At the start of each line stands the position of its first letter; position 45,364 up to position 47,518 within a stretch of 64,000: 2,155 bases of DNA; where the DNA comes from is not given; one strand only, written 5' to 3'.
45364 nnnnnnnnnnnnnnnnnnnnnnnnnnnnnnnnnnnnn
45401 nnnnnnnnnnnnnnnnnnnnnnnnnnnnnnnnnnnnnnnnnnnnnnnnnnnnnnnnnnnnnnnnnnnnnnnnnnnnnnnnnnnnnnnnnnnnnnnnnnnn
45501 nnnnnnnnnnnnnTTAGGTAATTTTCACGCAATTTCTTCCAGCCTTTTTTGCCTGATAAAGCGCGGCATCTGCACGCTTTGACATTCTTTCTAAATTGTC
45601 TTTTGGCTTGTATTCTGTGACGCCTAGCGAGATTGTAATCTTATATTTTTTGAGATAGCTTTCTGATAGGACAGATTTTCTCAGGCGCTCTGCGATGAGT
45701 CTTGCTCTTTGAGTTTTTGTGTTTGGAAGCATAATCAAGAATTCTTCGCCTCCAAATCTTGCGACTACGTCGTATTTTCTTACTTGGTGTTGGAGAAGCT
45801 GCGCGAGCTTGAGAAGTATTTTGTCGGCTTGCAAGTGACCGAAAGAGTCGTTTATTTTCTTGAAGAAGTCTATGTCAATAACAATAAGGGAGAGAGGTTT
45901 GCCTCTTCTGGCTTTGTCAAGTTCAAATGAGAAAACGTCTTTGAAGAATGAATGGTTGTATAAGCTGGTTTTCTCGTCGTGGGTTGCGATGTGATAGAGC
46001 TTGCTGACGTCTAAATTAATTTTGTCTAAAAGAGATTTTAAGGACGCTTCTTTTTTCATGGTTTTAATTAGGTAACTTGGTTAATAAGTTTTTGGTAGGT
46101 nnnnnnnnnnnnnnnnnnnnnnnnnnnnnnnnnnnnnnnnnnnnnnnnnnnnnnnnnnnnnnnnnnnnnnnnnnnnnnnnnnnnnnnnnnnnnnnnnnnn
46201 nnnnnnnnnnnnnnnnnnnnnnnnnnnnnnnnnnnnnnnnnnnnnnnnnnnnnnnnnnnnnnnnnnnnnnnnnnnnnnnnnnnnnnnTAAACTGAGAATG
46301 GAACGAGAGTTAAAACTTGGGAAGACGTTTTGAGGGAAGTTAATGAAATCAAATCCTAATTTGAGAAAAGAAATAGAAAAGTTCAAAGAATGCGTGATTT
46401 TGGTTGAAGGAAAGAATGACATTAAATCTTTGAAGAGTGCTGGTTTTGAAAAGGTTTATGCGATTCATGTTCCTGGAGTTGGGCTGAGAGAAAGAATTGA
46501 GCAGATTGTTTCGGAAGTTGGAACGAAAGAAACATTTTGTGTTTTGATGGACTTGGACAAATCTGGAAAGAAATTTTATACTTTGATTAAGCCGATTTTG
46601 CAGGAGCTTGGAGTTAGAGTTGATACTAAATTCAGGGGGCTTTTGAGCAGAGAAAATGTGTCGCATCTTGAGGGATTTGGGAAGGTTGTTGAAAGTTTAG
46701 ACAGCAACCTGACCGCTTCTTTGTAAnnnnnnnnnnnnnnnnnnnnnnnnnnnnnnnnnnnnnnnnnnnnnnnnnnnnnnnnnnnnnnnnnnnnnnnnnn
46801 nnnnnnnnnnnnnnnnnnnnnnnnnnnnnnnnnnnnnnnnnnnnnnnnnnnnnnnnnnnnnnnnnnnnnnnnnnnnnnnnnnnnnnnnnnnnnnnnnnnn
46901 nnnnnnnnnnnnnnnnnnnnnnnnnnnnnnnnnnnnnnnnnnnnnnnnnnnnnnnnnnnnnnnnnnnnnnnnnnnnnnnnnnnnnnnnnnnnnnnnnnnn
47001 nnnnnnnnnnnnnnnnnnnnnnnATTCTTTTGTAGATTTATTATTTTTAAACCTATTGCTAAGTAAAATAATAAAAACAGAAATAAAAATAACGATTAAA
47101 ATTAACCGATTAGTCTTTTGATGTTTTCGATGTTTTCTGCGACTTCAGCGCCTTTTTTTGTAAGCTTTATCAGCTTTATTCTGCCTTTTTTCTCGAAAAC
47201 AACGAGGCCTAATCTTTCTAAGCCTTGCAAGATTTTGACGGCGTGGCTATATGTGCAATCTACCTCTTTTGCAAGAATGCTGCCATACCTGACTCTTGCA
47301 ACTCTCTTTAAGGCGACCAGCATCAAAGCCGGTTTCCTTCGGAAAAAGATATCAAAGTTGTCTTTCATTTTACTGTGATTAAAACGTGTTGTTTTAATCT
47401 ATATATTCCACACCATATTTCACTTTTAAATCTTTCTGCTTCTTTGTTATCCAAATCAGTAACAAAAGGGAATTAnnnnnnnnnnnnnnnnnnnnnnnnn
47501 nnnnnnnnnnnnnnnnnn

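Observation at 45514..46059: Intact stand-alone GGDEF cyclase (with RxxD I-site) in an archaeal genomic context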

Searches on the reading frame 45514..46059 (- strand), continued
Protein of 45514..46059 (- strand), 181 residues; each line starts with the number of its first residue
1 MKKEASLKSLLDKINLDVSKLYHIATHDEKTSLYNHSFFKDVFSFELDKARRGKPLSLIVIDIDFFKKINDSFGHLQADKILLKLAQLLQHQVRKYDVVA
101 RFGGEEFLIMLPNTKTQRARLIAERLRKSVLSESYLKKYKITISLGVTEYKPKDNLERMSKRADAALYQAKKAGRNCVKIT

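Call 38: search_protein_families(library=ncbifam, proteins=[window:45514-46059:-], max_evalue=0.01)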
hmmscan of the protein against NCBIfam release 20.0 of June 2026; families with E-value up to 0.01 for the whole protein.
window:45514-46059:- (181 aa): 23 families
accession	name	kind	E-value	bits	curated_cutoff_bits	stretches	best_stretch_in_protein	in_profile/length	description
TIGR00254.1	GGDEF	domain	4e-48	163.3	37.4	1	23-180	3-166/168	diguanylate cyclase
NF038266.1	diguan_SiaD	equivalog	8.3e-48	163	290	1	19-178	88-252/252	biofilm regulation diguanylate cyclase SiaD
NF007135.0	PRK09581.1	equivalog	1.8e-46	158.9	474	1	9-178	276-452/457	PleD family two-component system response regulator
NF041606.1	dguan_cyc_DgcA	equivalog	2e-43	148.6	370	1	11-180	164-338/340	diguanylate cyclase DgcA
NF007380.0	PRK09894.1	equivalog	2.3e-41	142.1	256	1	25-178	129-284/296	diguanylate cyclase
NF051473.1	DigCycDgcsShew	equivalog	7.3e-41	140.4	400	1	20-180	130-290/291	diguanylate cyclase DgcS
NF007423.1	PRK09966.1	equivalog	1.5e-34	119.6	325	1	12-171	226-390/390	diguanylate cyclase DgcN/YfiN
NF047654.1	DiguCycDgcRLepto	equivalog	1.3e-33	116.2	500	1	19-178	127-293/295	diguanylate cyclase DgcR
NF011955.1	PRK15426.1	equivalog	3e-33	114.8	408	1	21-179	394-559/564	cellulose biosynthesis regulator diguanylate cyclase DgcQ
NF007298.0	PRK09776.1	equivalog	1.5e-30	105.8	1135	1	20-180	679-844/1111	diguanylate cyclase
NF040885.1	diguan_DgcJ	equivalog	8.1e-29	100.7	500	1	27-174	343-489/493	diguanylate cyclase DgcJ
NF007599.0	PRK10245.1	equivalog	1.3e-27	96.3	402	1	19-179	204-368/371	diguanylate cyclase AdrA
NF045675.1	PhdiestaseDibA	equivalog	1.2e-26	93.2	980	1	18-177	196-360/623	phosphodiesterase DibA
NF047872.1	GGDEF_GdpS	equivalog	4e-22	78.9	400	1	44-178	207-347/355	GGDEF domain-containing protein GdpS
NF053781.1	cdiGMPphdstlr2612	equivalog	2e-20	72.1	1600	1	19-173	834-994/1268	Tlr1612 family c-di-GMP phosphodiesterase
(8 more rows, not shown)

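Call 44: search_protein_families(library=pfam, proteins=[L018:2-520:+, L018:1525-1983:-, L018:2753-3421:+, L018:3481-4158:+, L018:4216-6165:+, L009:2896-3435:-], max_evalue=0.001)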
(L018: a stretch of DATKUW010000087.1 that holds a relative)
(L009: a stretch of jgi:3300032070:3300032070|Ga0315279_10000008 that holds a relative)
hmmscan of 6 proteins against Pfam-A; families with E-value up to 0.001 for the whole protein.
L018:2-520:+ (172 aa): 1 family
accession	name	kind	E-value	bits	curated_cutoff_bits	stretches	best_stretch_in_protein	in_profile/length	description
PF04414.18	tRNA_deacylase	-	1.1e-41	143.1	33.6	1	6-159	50-199/205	D-aminoacyl-tRNA deacylase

L018:1525-1983:- (152 aa): 0 families

L018:2753-3421:+ (222 aa): 1 family
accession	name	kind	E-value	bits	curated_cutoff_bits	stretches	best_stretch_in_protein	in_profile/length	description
PF01351.25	RNase_HII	-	1.7e-47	162.3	25.8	1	6-207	1-198/199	Ribonuclease HII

L018:3481-4158:+ (225 aa): 0 families

L018:4216-6165:+ (650 aa): 5 families
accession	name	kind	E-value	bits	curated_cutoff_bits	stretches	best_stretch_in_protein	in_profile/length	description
PF02463.25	SMC_N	-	2.3e-30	106.1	40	1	3-181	1-136/220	RecF/RecN/SMC N terminal domain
PF13476.12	AAA_23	-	1e-16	62.6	27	1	6-271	1-201/201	AAA domain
PF13304.12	AAA_21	-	1.6e-05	25.6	27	1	27-98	1-62/304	AAA domain, putative AbiEii toxin, Type IV TA system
PF13175.12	AAA_15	-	1.9e-05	24.9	32.1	1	3-298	2-274/374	AAA ATPase domain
PF13555.12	AAA_29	-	5.5e-05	23.3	27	1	15-49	12-46/61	P-loop containing region of AAA domain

L009:2896-3435:- (179 aa): 2 families
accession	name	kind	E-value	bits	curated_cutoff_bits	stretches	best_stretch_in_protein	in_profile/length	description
PF01966.28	HD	-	1.6e-11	45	22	1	20-110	3-114/116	HD domain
PF08668.18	HDOD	-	0.00096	19.1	22.9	0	11-51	88-129/196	HDOD domain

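Call 47: list_cluster_members(proteins=[P0002, P0008, P0009, P0014, P0019, P0020, P0026, P0054, P0061, P0064])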
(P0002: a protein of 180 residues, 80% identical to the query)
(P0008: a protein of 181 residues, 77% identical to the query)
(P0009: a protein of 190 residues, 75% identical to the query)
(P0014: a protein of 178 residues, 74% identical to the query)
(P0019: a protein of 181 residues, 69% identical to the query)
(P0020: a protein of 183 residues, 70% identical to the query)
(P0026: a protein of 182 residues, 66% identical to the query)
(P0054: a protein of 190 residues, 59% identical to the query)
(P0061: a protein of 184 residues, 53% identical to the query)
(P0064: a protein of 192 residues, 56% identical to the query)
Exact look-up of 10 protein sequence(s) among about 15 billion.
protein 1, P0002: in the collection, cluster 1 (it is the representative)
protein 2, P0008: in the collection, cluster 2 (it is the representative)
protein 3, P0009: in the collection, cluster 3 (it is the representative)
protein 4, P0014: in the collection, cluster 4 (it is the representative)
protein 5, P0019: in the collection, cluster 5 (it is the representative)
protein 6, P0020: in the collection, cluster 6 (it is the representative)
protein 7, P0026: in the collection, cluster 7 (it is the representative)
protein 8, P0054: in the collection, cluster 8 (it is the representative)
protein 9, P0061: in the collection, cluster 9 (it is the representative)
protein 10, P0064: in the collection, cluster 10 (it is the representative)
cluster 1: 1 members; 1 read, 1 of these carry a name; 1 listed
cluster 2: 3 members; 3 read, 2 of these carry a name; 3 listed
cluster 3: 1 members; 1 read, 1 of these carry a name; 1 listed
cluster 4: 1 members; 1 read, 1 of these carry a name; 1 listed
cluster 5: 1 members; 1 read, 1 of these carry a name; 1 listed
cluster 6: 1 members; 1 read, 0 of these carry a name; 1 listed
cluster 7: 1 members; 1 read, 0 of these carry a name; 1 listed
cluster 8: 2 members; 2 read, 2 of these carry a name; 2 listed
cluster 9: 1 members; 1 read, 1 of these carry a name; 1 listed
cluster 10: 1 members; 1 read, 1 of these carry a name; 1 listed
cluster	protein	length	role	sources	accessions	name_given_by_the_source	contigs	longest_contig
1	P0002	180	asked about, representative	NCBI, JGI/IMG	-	diguanylate cyclase (GGDEF)-like protein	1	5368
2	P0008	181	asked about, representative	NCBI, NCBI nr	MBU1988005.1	MAG: GGDEF domain-containing protein [Nanoarchaeota archaeon] | GGDEF domain-containing protein [Nanoarchaeota archaeon]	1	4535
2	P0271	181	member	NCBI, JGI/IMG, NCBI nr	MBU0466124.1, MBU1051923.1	MAG: GGDEF domain-containing protein [Nanoarchaeota archaeon] | GGDEF domain-containing protein [Nanoarchaeota archaeon]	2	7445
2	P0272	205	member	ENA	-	-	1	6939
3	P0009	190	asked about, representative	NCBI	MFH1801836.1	MAG: GGDEF domain-containing protein [archaeon]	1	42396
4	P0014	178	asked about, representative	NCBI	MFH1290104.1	MAG: GGDEF domain-containing protein, partial [Nanoarchaeota archaeon]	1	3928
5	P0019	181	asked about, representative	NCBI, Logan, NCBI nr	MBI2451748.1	GGDEF domain-containing protein [Candidatus Pacearchaeota archaeon]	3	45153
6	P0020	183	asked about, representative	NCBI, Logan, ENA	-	-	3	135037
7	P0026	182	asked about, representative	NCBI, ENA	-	-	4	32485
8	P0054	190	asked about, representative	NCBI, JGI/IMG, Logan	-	diguanylate cyclase (GGDEF)-like protein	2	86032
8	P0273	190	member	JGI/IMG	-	diguanylate cyclase (GGDEF)-like protein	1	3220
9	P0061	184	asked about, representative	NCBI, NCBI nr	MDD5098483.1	MAG: GGDEF domain-containing protein [Candidatus Pacebacteria bacterium] | GGDEF domain-containing protein [Candidatus Paceibacterota bacterium]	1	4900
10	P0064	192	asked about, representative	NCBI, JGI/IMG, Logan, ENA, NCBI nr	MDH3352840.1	MAG: GGDEF domain-containing protein [Nanoarchaeota archaeon] | GGDEF domain-containing protein [Nanoarchaeota archaeon]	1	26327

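Call 52: search_protein_families(library=padloc, proteins=[window:45514-46059:-], max_evalue=0.01)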
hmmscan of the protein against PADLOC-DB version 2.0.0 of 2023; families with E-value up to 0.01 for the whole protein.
window:45514-46059:- (181 aa): 3 families
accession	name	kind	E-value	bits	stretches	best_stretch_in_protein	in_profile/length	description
PDLC01444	Cas10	-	2.1e-05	21.6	1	103-179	437-507/605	CAS-III; effector_LS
PDLC01422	Cas10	-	0.00026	18.2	1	102-180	328-405/519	CAS-III; effector_LS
PDLC01292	Cas10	-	0.0048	14.4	1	102-176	314-384/387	CAS-III; effector_LS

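Call 60: predict_structure(alignment_id=A1)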
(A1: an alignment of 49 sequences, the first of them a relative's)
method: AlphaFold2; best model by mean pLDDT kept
length: 181 residues; sequences in the alignment: 49
mean_pLDDT: 92.7   pTM: 0.83
mean pLDDT of the five models: 92.7, 92.6, 91.8, 91.4, 91.1
residues with pLDDT >= 90: 142; 70-90: 34; 50-70: 4; < 50: 1
segments of 3 or more residues with pLDDT < 50: none
pLDDT, mean of each block of 10 residues (from residue 1): 67 84 84 90 95 97 95 94 96 95 92 98 98 97 98 95 97 96 90
secondary structure, 60 per line:
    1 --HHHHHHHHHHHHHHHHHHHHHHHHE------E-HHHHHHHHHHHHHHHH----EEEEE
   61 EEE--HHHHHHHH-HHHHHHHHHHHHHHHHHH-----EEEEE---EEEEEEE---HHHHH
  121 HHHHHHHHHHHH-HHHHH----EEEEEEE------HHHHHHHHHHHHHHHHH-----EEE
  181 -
elements in order: H3-26 H36-51 E56-63 H66-73 H75-92 E98-102 E106-112 H116-132 H134-138 E143-149 H156-172 E178-180

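Call 64: fold_search(model_id=the predicted structure, library=pdb)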
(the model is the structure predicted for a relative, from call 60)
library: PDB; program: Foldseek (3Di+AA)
matches with E <= 10: 1355; with E <= 0.001: 171
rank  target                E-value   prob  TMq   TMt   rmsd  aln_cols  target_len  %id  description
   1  3ign                  1.0e-17  1.00  0.81  0.88   2.0       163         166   34  Crystal Structure of the GGDEF domain from Marinobacter aquaeolei diguanylate cyclase complexed with c-di-GMP - Northeas (released 2009-08-11)
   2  3i5c_A                1.1e-17  1.00  0.80  0.74   4.7       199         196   32  Crystal structure of a fusion protein containing the leucine zipper of GCN4 and the GGDEF domain of WspR from Pseudomo (released 2009-08-18)
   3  5llw_A                3.1e-17  1.00  0.88  0.25   2.6       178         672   32  Bacteriophytochrome activated diguanylyl cyclase from Idiomarina species A28L (released 2017-03-15)
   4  7e6g_A                3.1e-17  1.00  0.88  0.61   2.6       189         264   32  Crystal structure of diguanylate cyclase SiaD in complex with its activator SiaC from Pseudomonas aeruginosa (released 2021-09-22)
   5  5llx_B                3.8e-17  1.00  0.94  0.27   1.4       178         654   32  Bacteriophytochrome activated diguanylyl cyclase from Idiomarina species A28L with GTP bound (released 2017-03-15)
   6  6ttr_A                4.0e-17  1.00  0.89  0.85   2.7       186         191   29  Crystal Structure of the coiled coil and GGDEF domain of DgcB from Caulobacter crescentus in complex with c-di-GMP (released 2021-01-13)
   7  2wb4_B                4.9e-17  1.00  0.84  0.35   5.1       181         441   37  activated diguanylate cyclase PleD in complex with c-di-GMP (released 2010-04-21)
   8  6et7_B                5.2e-17  1.00  0.91  0.26   1.4       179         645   32  Activated heterodimer of the bacteriophytochrome regulated diguanylyl cyclase variant - S505V A526V - from Idiomarina  (released 2018-06-13)
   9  3i5c_B                5.2e-17  1.00  0.80  0.73   6.4       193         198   34  Crystal structure of a fusion protein containing the leucine zipper of GCN4 and the GGDEF domain of WspR from Pseudomo (released 2009-08-18)
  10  6ttr_B                8.2e-17  1.00  0.86  0.80   3.1       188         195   29  Crystal Structure of the coiled coil and GGDEF domain of DgcB from Caulobacter crescentus in complex with c-di-GMP (released 2021-01-13)
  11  3i5a                  8.2e-17  1.00  0.87  0.51   3.6       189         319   34  Crystal structure of full-length WpsR from Pseudomonas syringae (released 2009-08-18)
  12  6tts_B                8.8e-17  1.00  0.81  0.83   2.5       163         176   34  Crystal structure of the GGDEF domain of DgcB from Caulobacter crescentus in complex with c-di-GMP (released 2021-01-13)
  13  9g85_A                8.8e-17  1.00  0.80  0.33   2.5       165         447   38  Structure of Response regulator PleD in complex with c-diGMP and ppGpp (released 2025-08-06)
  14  5llx_A                9.3e-17  1.00  0.92  0.26   1.7       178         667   32  Bacteriophytochrome activated diguanylyl cyclase from Idiomarina species A28L with GTP bound (released 2017-03-15)
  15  7e6g_B                1.1e-16  1.00  0.81  0.57   4.8       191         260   32  Crystal structure of diguanylate cyclase SiaD in complex with its activator SiaC from Pseudomonas aeruginosa (released 2021-09-22)
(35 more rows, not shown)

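Call 69: find_related_loci(query=A1, collection=metagenome_contigs, flank=6000)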
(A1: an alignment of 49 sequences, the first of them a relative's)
Query A1 (181 aa) in metagenome_contigs; peptide patterns used: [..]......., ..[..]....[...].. (x = any residue, [..] = any of these).
599 stretches matched a pattern (row limit reached: there are more); 595 encode a relative of the query (tblastn E <= 1e-3); the best 80 are kept; 80 distinct loci.
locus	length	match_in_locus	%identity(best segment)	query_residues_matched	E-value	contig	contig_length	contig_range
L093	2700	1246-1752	51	7-174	5e-48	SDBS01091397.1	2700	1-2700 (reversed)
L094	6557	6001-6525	45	16-179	5e-44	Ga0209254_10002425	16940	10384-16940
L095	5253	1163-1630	45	24-178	5e-42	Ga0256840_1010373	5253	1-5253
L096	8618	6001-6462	44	28-180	3e-41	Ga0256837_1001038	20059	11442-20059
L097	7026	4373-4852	46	24-179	3e-40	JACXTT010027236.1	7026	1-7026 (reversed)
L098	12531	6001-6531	41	2-176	4e-39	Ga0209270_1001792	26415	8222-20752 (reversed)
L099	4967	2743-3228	45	17-176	3e-39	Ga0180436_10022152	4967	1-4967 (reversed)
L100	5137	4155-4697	41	5-178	6e-39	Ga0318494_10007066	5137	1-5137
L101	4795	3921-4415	41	19-178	1e-38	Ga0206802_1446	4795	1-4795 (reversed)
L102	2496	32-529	43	21-180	2e-38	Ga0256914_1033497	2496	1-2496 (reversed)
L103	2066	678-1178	44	20-178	6e-38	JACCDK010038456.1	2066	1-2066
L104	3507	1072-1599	41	3-181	1e-37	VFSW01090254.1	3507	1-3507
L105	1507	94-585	40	19-180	5e-38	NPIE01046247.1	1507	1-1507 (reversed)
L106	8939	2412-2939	41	11-179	4e-37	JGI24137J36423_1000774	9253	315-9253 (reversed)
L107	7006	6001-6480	41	18-180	9e-37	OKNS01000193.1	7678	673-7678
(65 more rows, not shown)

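Call 71: find_encoding_contigs(protein=P0061, flank=5000, max_places=2)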
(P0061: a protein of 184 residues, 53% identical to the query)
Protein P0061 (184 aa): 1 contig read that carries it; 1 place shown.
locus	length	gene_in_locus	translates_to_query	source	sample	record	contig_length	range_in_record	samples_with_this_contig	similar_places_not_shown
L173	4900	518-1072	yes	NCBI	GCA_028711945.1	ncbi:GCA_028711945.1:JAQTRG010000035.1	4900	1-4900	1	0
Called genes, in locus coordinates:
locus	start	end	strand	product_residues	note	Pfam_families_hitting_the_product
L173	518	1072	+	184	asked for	PF00990:GGDEF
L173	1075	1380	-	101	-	PF01096:Zn_ribbon_TFIIS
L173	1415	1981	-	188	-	-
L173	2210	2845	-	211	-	PF00211:Guanylate_cyc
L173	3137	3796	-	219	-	PF13248:Zn_ribbon_3 (weak)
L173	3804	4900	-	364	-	PF07690:MFS_1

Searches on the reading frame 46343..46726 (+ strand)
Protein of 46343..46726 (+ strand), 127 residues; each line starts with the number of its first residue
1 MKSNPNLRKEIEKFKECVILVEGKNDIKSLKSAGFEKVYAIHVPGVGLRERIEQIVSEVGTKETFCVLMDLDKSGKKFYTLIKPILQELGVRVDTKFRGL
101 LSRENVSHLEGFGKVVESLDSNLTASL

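Call 4: search_protein_families(library=pfam, proteins=[window:46343-46726:+], max_evalue=0.01)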
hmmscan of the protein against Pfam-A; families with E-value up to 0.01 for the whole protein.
window:46343-46726:+ (127 aa): 3 families
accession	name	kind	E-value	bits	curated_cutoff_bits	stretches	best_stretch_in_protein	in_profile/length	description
PF13155.12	Toprim_2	-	1.8e-05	25.4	22.1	1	19-93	1-73/88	Toprim-like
PF01751.28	Toprim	-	0.00018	22.1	23.1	1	18-91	2-89/96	Toprim domain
PF13662.12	Toprim_4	-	0.00032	21.3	25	1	17-93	2-81/85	Toprim domain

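Call 38: search_protein_families(library=ncbifam, proteins=[window:46343-46726:+], max_evalue=0.01)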
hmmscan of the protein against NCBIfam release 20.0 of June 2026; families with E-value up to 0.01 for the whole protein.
window:46343-46726:+ (127 aa): 7 families
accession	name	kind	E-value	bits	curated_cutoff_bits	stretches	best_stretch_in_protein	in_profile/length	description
NF003094.0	PRK04017.1-5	equivalog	1.8e-08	34.5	124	1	15-107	22-111/128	hypothetical protein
NF003091.0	PRK04017.1-2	equivalog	1.7e-05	24.6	129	1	16-102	35-117/151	hypothetical protein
TIGR00334.1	5S_RNA_mat_M5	equivalog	2e-05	24.8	110.65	1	18-86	5-71/174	ribonuclease M5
NF003092.0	PRK04017.1-3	equivalog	3.3e-05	23.9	193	1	13-121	17-120/125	hypothetical protein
NF003090.0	PRK04017.1-1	equivalog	6.4e-05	22.7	120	1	9-101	11-100/132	hypothetical protein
NF003108.1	PRK04031.1-1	equivalog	0.0048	16.2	300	1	16-76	164-218/419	DNA primase DnaG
NF003093.0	PRK04017.1-4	equivalog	0.0083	16.3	160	1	17-101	24-105/138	hypothetical protein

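Call 52: search_protein_families(library=padloc, proteins=[window:46343-46726:+], max_evalue=0.01)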
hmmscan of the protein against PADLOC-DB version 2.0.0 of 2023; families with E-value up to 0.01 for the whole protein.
window:46343-46726:+ (127 aa): 1 family
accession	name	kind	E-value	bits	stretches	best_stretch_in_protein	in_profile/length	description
PDLC04136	mad4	-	0.00075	18.3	1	15-77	5-79/110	mads_4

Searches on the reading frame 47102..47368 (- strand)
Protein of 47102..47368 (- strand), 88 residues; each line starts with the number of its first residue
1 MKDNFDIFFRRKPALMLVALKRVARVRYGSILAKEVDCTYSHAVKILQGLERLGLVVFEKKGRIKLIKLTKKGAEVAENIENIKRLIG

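Call 4: search_protein_families(library=pfam, proteins=[window:47102-47368:-], max_evalue=0.01)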
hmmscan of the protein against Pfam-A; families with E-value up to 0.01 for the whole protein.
window:47102-47368:- (88 aa): 6 families
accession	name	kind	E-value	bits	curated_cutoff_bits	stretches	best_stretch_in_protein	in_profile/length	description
PF13463.12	HTH_27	-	9.7e-05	23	22.2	1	32-73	24-68/68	Winged helix DNA-binding domain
PF22665.2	DUF6293_C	-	0.00018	22.3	27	1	45-78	66-99/101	DUF6293 C-terminal winged helix domain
PF14947.12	HTH_45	-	0.00047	20.6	25.5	1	32-86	25-75/77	Winged helix-turn-helix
PF10007.15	DUF2250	-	0.0022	18.5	24.4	1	12-75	8-72/93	Uncharacterized protein conserved in archaea (DUF2250)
PF25212.1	HVO_A0114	-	0.0062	16.7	27.6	1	32-67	42-77/84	HVO_A0114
PF01090.25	Ribosomal_S19e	-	0.0078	16.4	29.4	1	26-80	79-130/137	Ribosomal protein S19e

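Call 38: search_protein_families(library=ncbifam, proteins=[window:47102-47368:-], max_evalue=0.01)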
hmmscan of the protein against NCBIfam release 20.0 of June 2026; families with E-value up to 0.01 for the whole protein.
window:47102-47368:- (88 aa): 4 families
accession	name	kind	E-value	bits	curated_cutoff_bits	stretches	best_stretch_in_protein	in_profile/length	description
NF050184.1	VpaChn25_0724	subfamily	0.0002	21.5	65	1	38-82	35-79/88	VpaChn25_0724 family phage protein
NF053658.1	SSO5209_fam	equivalog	0.0017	18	140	1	44-83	33-73/81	SSO5209 family protein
NF045593.1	bilirub_TF_BilQ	equivalog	0.0031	17.2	125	1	32-83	50-104/135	bilirubin utilization transcriptional regulator BilQ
NF006811.0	PRK09333.1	equivalog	0.0076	15.8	156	1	29-79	84-130/150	30S ribosomal protein S19e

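Call 52: search_protein_families(library=padloc, proteins=[window:47102-47368:-], max_evalue=0.01)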
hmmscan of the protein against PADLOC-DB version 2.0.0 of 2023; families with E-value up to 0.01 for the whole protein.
window:47102-47368:- (88 aa): 4 families
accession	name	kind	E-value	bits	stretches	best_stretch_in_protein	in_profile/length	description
PDLC01875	CARF3--CARF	-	0.00033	18.5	1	32-77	166-211/219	-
PDLC01879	CARF3--CARF_TM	-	0.0011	16.7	1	32-81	176-221/222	-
PDLC01861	CARF3--CARF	-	0.0049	14.2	1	45-77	221-253/260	-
PDLC01847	CARF3--CARF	-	0.0086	13.7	1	45-79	200-234/239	-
